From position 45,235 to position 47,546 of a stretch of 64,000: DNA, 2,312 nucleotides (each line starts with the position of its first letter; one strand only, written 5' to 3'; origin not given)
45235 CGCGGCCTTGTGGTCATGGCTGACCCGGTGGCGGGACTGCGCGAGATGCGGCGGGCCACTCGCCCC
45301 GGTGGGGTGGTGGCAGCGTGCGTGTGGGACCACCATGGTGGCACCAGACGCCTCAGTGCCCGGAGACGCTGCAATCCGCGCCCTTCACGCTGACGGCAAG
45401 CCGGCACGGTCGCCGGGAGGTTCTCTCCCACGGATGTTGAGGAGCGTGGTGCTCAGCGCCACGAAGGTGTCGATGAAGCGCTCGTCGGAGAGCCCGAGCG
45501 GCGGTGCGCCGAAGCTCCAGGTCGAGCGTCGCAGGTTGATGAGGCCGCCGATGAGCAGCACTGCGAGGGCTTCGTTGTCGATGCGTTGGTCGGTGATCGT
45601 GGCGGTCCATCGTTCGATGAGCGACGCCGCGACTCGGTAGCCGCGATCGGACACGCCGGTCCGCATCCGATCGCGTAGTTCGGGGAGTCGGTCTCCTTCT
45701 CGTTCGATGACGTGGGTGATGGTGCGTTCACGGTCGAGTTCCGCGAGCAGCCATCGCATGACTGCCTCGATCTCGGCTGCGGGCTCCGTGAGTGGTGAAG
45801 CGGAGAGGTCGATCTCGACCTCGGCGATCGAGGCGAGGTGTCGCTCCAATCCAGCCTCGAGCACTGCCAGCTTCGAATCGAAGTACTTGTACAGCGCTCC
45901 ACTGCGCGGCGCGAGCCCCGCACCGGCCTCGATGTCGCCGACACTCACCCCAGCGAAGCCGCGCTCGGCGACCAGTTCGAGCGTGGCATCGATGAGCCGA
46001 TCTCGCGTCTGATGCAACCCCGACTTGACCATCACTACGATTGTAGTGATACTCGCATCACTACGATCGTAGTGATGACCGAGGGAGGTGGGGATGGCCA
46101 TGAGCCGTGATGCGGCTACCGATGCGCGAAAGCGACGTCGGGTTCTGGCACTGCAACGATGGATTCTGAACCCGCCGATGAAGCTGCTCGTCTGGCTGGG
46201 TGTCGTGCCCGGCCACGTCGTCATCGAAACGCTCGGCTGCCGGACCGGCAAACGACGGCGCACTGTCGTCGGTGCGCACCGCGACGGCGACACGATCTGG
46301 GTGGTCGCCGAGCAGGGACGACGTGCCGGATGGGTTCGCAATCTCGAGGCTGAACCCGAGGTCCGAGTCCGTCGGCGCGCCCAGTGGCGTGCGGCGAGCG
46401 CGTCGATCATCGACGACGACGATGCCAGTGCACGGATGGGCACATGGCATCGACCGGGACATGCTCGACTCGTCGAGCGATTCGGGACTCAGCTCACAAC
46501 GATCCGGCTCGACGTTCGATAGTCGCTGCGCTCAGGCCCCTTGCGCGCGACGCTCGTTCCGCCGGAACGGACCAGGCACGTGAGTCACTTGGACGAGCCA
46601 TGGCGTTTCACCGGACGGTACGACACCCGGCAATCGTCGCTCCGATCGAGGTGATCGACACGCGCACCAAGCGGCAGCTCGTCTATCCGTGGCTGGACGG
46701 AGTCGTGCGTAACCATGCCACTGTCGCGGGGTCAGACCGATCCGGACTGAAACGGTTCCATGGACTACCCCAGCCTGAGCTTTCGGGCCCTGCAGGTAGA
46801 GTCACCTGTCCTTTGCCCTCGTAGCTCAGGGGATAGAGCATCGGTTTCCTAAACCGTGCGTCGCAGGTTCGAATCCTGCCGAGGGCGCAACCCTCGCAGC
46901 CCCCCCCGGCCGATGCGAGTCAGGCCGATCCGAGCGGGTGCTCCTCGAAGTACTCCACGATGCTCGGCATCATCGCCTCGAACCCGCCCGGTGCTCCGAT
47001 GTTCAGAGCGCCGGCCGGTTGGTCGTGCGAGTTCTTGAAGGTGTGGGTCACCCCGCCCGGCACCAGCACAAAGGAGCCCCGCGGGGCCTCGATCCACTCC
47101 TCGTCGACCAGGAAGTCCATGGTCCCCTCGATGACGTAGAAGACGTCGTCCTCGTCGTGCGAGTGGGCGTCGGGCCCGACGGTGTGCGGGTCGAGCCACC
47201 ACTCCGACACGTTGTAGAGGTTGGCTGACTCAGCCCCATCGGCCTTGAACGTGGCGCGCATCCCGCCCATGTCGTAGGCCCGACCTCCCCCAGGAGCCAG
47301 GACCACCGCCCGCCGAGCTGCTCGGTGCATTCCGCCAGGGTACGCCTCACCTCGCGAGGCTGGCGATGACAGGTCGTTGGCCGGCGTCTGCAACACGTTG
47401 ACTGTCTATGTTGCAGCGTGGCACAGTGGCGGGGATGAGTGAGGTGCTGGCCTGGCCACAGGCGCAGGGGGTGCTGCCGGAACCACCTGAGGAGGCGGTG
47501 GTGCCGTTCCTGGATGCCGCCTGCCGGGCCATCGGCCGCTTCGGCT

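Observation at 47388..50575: TetR-linked cluster of two different di-iron enzymes with a flavoenzyme remnant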

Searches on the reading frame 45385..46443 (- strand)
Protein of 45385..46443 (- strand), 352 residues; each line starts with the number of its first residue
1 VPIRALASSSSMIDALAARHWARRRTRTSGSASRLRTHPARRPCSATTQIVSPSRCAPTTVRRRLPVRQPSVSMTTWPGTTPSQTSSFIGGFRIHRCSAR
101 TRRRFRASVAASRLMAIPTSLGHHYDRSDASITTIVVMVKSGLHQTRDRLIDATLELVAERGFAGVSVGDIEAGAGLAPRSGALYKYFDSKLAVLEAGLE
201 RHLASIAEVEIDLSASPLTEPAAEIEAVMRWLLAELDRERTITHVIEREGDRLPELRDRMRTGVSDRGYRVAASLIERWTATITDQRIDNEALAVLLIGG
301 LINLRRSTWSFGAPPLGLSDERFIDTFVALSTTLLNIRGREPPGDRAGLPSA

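Call 4: search_protein_families(library=pfam, proteins=[window:45385-46443:-], max_evalue=0.01)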
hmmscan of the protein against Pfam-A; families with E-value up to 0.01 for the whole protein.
window:45385-46443:- (352 aa): 1 family
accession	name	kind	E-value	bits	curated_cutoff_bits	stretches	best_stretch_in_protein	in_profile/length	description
PF00440.29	TetR_N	-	5.7e-10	39.3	24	1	150-197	1-46/47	Bacterial regulatory proteins, tetR family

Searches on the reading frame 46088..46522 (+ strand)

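Call 4: search_protein_families(library=pfam, proteins=[window:46088-46522:+], max_evalue=0.01)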
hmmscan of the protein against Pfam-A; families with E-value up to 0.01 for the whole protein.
window:46088-46522:+ (144 aa): 1 family
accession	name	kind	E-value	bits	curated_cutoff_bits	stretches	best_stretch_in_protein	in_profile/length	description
PF04075.20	F420H2_quin_red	-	7.8e-19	68.5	22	1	43-116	25-100/130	F420H(2)-dependent quinone reductase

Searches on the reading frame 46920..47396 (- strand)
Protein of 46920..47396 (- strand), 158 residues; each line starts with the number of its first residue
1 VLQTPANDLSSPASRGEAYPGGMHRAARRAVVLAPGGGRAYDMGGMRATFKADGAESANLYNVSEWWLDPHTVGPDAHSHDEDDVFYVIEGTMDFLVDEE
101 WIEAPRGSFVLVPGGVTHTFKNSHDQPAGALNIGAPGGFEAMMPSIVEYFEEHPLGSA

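Call 4: search_protein_families(library=pfam, proteins=[window:46920-47396:-], max_evalue=0.01)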
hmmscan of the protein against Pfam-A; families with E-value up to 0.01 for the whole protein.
window:46920-47396:- (158 aa): 7 families
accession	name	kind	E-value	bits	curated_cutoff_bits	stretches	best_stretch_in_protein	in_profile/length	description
PF07883.17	Cupin_2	-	2.6e-14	53.1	27.2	1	68-133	5-69/70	Cupin domain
PF02311.25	AraC_binding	-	5.7e-06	26.5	21.1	1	77-137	18-78/135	AraC-like ligand binding domain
PF11699.14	CENP-C_C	-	0.00014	22.5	29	1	69-128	20-79/85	Mif2/CENP-C like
PF03079.20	ARD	-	0.0002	22.1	27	1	78-125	88-140/157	ARD/ARD' family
PF12973.13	Cupin_7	-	0.00098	19.4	27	1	77-122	48-89/105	ChrR Cupin-like domain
PF16867.11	DMSP_lyase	-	0.001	19.3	27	1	68-127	102-159/162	Dimethlysulfonioproprionate lyase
PF12852.13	Cupin_6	-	0.0044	17.2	26.7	1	85-129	37-83/183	Cupin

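Call 5: search_protein_families(library=ncbifam, proteins=[window:46920-47330:-], max_evalue=0.01)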
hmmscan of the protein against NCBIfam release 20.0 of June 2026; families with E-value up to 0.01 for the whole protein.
window:46920-47330:- (136 aa): 1 family
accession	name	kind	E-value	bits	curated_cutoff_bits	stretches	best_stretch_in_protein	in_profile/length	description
TIGR03214.2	ura-cupin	equivalog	0.0054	16.2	200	1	59-107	68-117/249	(S)-ureidoglycine aminohydrolase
